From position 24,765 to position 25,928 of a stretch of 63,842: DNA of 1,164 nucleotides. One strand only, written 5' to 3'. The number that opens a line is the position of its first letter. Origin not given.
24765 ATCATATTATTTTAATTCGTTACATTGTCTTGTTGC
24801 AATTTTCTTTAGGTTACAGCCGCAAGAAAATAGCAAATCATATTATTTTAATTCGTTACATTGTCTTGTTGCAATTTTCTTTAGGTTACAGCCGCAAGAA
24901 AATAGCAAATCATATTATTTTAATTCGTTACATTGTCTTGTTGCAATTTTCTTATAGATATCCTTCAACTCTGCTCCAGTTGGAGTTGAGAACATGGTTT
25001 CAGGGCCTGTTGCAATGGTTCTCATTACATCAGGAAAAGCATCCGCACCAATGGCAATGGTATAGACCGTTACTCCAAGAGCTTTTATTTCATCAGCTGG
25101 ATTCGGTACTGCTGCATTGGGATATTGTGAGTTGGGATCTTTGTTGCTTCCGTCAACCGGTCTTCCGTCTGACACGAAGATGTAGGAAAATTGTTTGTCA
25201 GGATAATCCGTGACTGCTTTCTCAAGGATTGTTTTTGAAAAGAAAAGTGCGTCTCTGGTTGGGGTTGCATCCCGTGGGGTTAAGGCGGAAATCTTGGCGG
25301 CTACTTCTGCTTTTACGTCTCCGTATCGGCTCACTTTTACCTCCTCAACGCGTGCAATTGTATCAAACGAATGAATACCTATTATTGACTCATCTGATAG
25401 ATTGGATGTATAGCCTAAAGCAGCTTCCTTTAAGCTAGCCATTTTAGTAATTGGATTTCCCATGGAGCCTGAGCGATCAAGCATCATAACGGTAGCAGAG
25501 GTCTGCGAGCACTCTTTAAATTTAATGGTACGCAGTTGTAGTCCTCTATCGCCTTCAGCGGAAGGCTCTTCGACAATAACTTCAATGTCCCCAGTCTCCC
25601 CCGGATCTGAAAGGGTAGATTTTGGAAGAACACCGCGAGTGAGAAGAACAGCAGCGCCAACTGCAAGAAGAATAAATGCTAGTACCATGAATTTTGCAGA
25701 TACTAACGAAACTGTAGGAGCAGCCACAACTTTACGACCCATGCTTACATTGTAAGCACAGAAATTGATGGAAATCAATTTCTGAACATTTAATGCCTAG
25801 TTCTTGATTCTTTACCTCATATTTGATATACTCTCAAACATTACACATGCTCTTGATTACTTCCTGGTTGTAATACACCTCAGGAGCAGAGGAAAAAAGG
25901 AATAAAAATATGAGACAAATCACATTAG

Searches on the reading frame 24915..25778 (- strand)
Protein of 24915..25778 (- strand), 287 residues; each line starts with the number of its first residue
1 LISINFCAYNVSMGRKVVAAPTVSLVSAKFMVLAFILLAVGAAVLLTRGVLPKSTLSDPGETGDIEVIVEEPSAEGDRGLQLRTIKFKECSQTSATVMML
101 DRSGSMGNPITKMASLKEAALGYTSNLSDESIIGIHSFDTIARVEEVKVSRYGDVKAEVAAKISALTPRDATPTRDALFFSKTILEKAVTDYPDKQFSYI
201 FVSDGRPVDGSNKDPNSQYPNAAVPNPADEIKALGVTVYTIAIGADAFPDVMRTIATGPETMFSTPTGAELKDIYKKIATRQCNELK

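Call 6: search_protein_families(library=pfam, proteins=[window:24915-25778:-], max_evalue=1)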
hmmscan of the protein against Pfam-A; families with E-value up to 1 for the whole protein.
window:24915-25778:- (287 aa): 2 families
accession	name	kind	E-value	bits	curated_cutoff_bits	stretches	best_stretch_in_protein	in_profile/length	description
PF00092.34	VWA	-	5.9e-11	43.3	23.8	1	97-276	3-173/174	von Willebrand factor type A domain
PF13519.12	VWA_2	-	6.6e-07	30.4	27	1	96-205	1-106/107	von Willebrand factor type A domain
